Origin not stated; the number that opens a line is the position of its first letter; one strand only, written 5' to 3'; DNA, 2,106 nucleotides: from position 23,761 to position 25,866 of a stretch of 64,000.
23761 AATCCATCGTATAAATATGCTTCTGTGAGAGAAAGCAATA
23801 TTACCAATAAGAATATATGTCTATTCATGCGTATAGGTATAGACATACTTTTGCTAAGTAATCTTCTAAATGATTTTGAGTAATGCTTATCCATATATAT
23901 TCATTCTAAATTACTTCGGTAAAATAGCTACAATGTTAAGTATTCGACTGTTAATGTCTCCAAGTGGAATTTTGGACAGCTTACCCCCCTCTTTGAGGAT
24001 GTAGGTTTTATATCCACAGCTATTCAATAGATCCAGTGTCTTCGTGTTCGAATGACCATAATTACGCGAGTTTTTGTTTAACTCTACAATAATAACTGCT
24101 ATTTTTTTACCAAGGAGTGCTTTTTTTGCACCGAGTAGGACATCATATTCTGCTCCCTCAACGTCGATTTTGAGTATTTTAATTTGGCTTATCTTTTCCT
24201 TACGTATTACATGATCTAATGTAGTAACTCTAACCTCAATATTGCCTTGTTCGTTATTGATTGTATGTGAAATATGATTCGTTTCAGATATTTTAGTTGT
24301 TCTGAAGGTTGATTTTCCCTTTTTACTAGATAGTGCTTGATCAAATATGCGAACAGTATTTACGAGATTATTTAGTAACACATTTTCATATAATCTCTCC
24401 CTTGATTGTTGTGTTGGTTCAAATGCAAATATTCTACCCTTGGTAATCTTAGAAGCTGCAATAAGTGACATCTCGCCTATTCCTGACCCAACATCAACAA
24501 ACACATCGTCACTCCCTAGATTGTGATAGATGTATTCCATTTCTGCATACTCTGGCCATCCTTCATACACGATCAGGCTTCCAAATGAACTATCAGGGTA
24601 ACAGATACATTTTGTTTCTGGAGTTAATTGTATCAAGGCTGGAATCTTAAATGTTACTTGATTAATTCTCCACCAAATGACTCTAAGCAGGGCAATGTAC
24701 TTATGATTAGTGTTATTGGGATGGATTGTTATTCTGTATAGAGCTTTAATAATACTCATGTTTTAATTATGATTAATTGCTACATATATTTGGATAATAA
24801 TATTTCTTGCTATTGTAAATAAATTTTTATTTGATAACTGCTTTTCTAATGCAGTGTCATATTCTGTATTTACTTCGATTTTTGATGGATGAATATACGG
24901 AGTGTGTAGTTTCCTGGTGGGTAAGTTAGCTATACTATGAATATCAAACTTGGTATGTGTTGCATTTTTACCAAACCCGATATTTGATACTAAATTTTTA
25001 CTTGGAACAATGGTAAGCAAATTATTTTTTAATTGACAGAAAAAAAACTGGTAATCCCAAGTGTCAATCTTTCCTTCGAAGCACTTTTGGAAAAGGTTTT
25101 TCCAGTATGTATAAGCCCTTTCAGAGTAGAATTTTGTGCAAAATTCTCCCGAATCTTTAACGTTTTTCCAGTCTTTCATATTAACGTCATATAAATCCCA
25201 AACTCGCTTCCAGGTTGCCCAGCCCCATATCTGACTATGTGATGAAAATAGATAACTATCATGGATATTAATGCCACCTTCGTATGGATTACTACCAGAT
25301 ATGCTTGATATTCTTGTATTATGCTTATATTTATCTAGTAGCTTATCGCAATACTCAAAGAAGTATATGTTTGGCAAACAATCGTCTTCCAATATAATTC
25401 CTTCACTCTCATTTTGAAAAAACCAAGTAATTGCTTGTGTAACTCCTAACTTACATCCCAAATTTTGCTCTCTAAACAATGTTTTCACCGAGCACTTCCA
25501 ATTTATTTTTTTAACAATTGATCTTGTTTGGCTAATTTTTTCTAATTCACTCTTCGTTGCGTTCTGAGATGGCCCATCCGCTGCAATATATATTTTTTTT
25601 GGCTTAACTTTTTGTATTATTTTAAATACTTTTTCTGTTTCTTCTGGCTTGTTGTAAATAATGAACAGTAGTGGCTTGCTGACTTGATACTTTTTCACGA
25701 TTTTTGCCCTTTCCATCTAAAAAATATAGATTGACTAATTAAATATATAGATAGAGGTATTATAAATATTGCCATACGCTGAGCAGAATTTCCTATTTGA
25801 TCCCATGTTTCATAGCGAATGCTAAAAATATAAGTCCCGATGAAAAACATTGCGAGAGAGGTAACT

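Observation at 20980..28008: Tandem duplication of a two-gene membrane module, split by an AT-rich FkbM/HlpA-like insert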

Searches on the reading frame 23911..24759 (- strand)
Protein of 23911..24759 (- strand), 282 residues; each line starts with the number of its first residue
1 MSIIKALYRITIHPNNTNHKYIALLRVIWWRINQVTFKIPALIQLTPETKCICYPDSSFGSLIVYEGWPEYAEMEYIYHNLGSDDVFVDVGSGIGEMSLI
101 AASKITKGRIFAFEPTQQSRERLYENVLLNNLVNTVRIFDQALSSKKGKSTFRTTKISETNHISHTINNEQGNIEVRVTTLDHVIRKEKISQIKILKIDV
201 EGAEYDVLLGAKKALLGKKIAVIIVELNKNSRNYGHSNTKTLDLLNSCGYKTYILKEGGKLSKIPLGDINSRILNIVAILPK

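Call 5: search_protein_families(library=pfam, proteins=[window:23911-24759:-], max_evalue=0.1)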
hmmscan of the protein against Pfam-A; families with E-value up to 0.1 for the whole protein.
window:23911-24759:- (282 aa): 4 families
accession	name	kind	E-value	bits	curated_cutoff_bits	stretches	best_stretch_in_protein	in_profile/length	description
PF05050.19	Methyltransf_21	-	2.4e-25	90.1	22.7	1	89-251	1-172/173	Methyltransferase FkbM domain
PF05575.17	V_cholerae_RfbT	-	2.8e-11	43.7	27.9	1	52-208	47-207/286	Vibrio cholerae RfbT protein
PF08123.19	DOT1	-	0.00022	21.3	23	1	78-111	37-70/205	Histone methylation protein DOT1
PF02475.24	TRM5-TYW2_MTfase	-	0.00033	21.1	28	1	73-139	26-92/164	TRM5/TYW2 methyltransferase domain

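Call 7: search_protein_families(library=ncbifam, proteins=[window:23911-24759:-], max_evalue=0.1)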
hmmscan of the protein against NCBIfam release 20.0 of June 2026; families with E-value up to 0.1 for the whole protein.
window:23911-24759:- (282 aa): 5 families
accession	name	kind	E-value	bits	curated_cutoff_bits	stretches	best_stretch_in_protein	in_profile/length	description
TIGR01444.1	fkbM_fam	subfamily_domain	1.1e-34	119.9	37.7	1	86-227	1-142/143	FkbM family methyltransferase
TIGR02469.1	CbiT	equivalog_domain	6.3e-08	32.9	78.3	1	81-143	17-78/124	precorrin-6Y C5,15-methyltransferase (decarboxylating) subunit CbiT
NF047824.1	tRNAwyosineTaw2Meth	equivalog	8.9e-05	22.3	350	1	83-194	93-209/245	tRNA(Phe) (4-demethylwyosine(37)-C(7)) aminocarboxypropyltransferase Taw2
NF001785.0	PRK00517.2-2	equivalog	0.031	13.4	188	1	82-134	144-195/282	50S ribosomal protein L11 methyltransferase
NF005640.0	PRK07402.1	equivalog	0.075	12.6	219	0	81-126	41-86/200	precorrin-6Y C5,15-methyltransferase subunit CbiT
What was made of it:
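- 23911..24759 (-): FkbM-family SAM methyltransferase, low GC (35.2%, GC3 30%). PF05050 E 2.4e-25 and TIGR01444 E 1.1e-34, both above cut-off (calls 5, 7).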

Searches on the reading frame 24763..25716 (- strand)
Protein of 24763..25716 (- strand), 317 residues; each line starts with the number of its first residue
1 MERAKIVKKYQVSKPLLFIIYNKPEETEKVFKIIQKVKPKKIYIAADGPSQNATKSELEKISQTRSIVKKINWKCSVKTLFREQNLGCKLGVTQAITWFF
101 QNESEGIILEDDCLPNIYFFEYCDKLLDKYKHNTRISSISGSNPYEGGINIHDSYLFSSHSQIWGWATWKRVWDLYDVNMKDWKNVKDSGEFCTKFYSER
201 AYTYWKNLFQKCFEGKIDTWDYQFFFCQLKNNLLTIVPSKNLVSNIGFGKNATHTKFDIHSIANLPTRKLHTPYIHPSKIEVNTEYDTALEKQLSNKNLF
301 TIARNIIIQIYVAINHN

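Call 5: search_protein_families(library=pfam, proteins=[window:24763-25716:-], max_evalue=0.1)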
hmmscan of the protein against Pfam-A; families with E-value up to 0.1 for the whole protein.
window:24763-25716:- (317 aa): 0 families

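Call 7: search_protein_families(library=ncbifam, proteins=[window:24763-25716:-], max_evalue=0.1)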
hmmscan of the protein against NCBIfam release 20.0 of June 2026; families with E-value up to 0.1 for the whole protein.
window:24763-25716:- (317 aa): 0 families

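Call 50: list_cluster_members(proteins=[window:24763-25716:-, window:23911-24759:-, window:20980-22317:-, window:22320-23894:-, window:25695-27014:-, window:27016-28008:-, window:19767-20993:-])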
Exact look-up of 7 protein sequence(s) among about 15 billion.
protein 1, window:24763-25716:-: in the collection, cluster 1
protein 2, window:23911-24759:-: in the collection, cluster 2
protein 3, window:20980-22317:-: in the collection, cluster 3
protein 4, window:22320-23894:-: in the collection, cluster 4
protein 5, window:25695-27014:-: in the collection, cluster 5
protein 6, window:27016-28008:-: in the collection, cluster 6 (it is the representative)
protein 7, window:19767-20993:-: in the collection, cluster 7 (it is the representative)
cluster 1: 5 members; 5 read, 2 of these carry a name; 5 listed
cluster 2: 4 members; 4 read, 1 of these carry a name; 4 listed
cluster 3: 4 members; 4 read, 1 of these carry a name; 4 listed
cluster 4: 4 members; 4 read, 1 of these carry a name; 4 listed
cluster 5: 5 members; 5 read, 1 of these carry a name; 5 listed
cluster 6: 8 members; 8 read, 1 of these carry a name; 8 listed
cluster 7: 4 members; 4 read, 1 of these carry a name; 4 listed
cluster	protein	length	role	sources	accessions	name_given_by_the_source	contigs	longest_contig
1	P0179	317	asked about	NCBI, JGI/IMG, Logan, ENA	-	hypothetical protein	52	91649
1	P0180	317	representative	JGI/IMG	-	-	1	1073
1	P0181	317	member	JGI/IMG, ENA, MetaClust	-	\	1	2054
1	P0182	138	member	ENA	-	-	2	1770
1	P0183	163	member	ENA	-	-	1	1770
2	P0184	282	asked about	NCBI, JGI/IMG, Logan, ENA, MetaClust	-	FkbM family methyltransferase | \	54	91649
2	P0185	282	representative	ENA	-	-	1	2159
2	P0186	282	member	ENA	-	-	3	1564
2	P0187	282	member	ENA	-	-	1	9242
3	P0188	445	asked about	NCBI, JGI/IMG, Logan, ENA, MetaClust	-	hypothetical protein | \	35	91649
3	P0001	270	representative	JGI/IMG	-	-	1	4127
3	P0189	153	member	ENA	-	-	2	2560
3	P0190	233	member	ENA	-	-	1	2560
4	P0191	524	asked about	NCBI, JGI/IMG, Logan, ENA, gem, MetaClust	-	tetratricopeptide (TPR) repeat protein | \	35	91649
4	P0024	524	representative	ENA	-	-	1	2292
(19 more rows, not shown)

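Call 51: search_solved_structures(query=window:24763-25716:-, max_evalue=10, show_alignments=2)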
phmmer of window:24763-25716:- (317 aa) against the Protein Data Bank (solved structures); distinct sequences matched with E-value up to 10: 2.
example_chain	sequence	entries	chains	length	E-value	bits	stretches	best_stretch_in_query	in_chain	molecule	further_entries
2mhf_A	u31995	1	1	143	1.2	11.3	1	79-207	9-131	Uncharacterized protein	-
3ukn_A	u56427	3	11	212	1.4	11.1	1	69-204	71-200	Novel protein similar to vertebrate potassium voltage-gated channel, subfamily H (Eag-rela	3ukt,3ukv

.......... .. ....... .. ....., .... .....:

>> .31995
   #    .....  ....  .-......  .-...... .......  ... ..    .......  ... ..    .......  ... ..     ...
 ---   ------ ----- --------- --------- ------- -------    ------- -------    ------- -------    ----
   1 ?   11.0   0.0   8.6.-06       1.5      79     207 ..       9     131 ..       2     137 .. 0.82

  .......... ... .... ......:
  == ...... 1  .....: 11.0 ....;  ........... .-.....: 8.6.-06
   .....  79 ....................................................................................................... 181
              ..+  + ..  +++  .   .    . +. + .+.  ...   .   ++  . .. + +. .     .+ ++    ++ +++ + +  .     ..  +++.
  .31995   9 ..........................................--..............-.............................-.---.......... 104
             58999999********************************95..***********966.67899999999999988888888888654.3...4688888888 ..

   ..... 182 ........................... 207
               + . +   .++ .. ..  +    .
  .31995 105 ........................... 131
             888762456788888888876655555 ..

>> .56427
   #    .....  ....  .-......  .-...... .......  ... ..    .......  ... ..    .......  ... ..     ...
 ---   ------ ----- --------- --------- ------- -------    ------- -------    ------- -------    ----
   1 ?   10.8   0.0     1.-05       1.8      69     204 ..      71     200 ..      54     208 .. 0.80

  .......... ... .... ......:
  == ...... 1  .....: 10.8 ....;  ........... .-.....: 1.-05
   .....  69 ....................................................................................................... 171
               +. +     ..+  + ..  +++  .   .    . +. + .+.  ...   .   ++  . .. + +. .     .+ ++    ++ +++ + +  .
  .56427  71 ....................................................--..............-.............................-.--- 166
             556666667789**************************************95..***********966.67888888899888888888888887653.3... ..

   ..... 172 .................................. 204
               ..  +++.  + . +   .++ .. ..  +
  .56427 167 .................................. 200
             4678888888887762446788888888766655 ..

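Call 52: search_protein_families(library=pfam, proteins=[window:24763-25716:-], max_evalue=10)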
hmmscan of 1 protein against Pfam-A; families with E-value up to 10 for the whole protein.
window:24763-25716:- (317 aa): 0 families
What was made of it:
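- On 'HlpA-like' GT-A nucleotide-diphospho-sugar transferase: There is no Pfam model hit (call 52) and the fold was not modelled.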

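Call 53: find_encoding_contigs(protein=window:24763-25716:-, flank=4000, max_places=8)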
Protein window:24763-25716:- (317 aa): 22 contigs read that carry it; 2 places shown.
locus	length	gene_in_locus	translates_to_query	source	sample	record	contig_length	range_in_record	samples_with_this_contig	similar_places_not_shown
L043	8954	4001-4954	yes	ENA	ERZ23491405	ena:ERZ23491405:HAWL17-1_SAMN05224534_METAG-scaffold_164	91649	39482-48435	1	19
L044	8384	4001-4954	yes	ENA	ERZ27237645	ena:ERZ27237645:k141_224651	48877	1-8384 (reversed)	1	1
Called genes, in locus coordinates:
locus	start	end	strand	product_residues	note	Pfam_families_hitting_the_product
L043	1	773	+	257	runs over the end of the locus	PF00535:Glycos_transf_2, PF10111:Glyco_tranf_2_2, PF13641:Glyco_tranf_2_3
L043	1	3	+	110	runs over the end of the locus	PF10066:DUF2304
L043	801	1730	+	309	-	PF01073:3Beta_HSD (faint), PF01370:Epimerase, PF02719:Polysacc_synt_2 (faint), PF04321:RmlD_sub_bind (faint), PF16363:GDP_Man_Dehyd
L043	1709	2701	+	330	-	-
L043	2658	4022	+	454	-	-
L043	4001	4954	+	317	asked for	-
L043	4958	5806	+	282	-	PF05575:V_cholerae_RfbT, PF05050:Methyltransf_21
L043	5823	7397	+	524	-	PF00515:TPR_1 (weak), PF07719:TPR_2 (weak), PF13374:TPR_10 (faint)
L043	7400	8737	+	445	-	-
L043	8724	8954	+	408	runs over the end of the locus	PF00534:Glycos_transf_1, PF13692:Glyco_trans_1_4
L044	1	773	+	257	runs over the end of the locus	PF00535:Glycos_transf_2, PF10111:Glyco_tranf_2_2, PF13641:Glyco_tranf_2_3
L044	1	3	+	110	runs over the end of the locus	PF10066:DUF2304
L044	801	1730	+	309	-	PF01073:3Beta_HSD (faint), PF01370:Epimerase, PF02719:Polysacc_synt_2 (faint), PF04321:RmlD_sub_bind (faint), PF16363:GDP_Man_Dehyd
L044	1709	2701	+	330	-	-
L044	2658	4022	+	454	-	-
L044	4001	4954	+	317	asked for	-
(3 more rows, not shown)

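Call 58: search_dna_similar(query=window:24763-25716:-, collection=plasmids, mode=protein, max_evalue=0.001, max_rows=15)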
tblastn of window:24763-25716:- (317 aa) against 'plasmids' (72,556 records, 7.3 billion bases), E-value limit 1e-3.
Records with a match: 18; places in all: 19; records where one place covers at least 80% of the query: 10.
Best place of each record, by identity: <60% 18.
By first word of the organism name: Neorhizobium 3; Saprospira 3; Spirosoma 1; [Synechococcus] 1; Azospirillum 1; Prevotella 1; Parabacteroides 1; Bacillus 1; Sulfitobacter 1; Ilyobacter 1; and 4 more.
By predicted mobility (MOB-suite, as given by PLSDB): non-mobilizable 16; conjugative 2.
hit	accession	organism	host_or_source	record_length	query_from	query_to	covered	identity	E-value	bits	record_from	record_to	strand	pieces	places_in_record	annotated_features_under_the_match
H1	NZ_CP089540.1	Spirosoma oryzicola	Single cell,Surface layer of rice grains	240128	15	294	88%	42.8%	2e-68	238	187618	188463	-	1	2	nucleotide-diphospho-sugar transferase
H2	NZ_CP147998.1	Neorhizobium sp. EC2-8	-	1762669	15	283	85%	41.6%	1e-69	241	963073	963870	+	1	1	record has no annotation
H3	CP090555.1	Neorhizobium galegae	Galega,Cell culture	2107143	15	287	85%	41.4%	5e-56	244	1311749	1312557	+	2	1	hypothetical protein (x2)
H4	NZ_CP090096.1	Neorhizobium galegae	Galega,Cell culture,Plant nodule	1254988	15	287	86%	39.9%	6e-68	236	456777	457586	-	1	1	record has no annotation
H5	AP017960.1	[Synechococcus] sp. NIES-970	-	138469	10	280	85%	39.9%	5e-62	219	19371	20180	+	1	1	methyltransferase FkbM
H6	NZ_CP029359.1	Azospirillum thermophilum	cell culture,hot spring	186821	15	294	88%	36.3%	1e-67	236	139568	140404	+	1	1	hemolytic protein HlpA-like protein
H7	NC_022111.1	Prevotella sp. oral taxon 299 str. F0039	Homo sapiens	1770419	11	254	77%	34.4%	1e-38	152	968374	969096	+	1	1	none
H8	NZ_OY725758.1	Parabacteroides distasonis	-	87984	2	179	56%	41.3%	7e-32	132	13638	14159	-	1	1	none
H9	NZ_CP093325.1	Bacillus sp. N5-665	whole organism,peat soil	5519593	15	260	78%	29.2%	3e-23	107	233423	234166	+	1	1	none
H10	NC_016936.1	Saprospira grandis str. Lewin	-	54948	15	277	83%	25.2%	5e-21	100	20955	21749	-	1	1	glycosyltransferase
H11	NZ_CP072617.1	Sulfitobacter sp. CB2047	-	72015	15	296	89%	23.2%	2e-15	84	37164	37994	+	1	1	glycosyltransferase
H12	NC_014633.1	Ilyobacter polytropus DSM 2926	marine mud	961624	15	281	84%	23.7%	2e-15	84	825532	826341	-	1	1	glycosyltransferase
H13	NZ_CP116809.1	Saprospira sp. CCB-QB6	Bacterial Monoculture,Coastal area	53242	15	254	76%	24.8%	7e-22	103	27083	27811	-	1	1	glycosyltransferase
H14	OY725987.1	Phocaeicola massiliensis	-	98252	15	277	83%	22.6%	3e-16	87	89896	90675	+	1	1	record has no annotation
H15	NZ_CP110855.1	Saprospira grandis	Bacterial Monoculture,Marine upper ...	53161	15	254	76%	24.6%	3e-21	101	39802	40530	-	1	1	glycosyltransferase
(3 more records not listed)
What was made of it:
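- On 'HlpA-like' GT-A nucleotide-diphospho-sugar transferase: Homology is met: 36% identity, E 1e-67 to the Azospirillum 'hemolytic protein HlpA-like protein', and 43% to a Spirosoma 'nucleotide-diphospho-sugar transferase' (call 58).
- Checked: It is 36-43% identical to plasmid genes annotated 'nucleotide-diphospho-sugar transferase', 'hemolytic protein HlpA-like protein' and 'glycosyltransferase' (call 58).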

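Call 61: get_annotated_region(hit=H5, flank=3000)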
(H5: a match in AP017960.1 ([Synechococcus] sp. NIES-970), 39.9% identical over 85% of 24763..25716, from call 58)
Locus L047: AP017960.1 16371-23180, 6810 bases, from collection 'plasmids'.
description: Synechococcus sp. NIES-970 plasmid plasmid1 DNA, complete sequence
organism: [Synechococcus] sp. NIES-970 (NCBI taxid 1827144)
taxonomy: Bacteria; Cyanobacteriota; Cyanophyceae; Chroococcales; Geminocystaceae; Picosynechococcus; [Synechococcus] sp. NIES-970
host: -; source: -; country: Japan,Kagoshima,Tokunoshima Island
typing (MOB-suite, as given by PLSDB): non-mobilizable
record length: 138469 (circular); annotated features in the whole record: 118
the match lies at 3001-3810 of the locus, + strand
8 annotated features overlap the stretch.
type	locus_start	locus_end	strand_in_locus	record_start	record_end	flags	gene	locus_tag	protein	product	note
CDS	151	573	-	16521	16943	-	-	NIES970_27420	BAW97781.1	putative nucleic-acid-binding protein, contains PIN domain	-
CDS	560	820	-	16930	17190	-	-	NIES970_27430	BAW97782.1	transcriptional regulator, AbrB family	-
CDS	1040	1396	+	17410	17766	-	-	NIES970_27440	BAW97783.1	ABC-type multidrug/protein/lipid transport system, ATPase component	-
CDS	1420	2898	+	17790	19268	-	-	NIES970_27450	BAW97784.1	glycosyl transferase, group 1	-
CDS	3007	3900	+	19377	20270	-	-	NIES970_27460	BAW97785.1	methyltransferase FkbM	-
CDS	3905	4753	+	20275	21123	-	-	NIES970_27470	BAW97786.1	methyltransferase type 11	-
CDS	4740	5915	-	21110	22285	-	-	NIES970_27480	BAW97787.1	glycosyl transferase, group 1 family protein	-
CDS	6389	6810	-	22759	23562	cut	-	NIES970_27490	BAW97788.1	ATP-binding protein of ABC transporter for iron compound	-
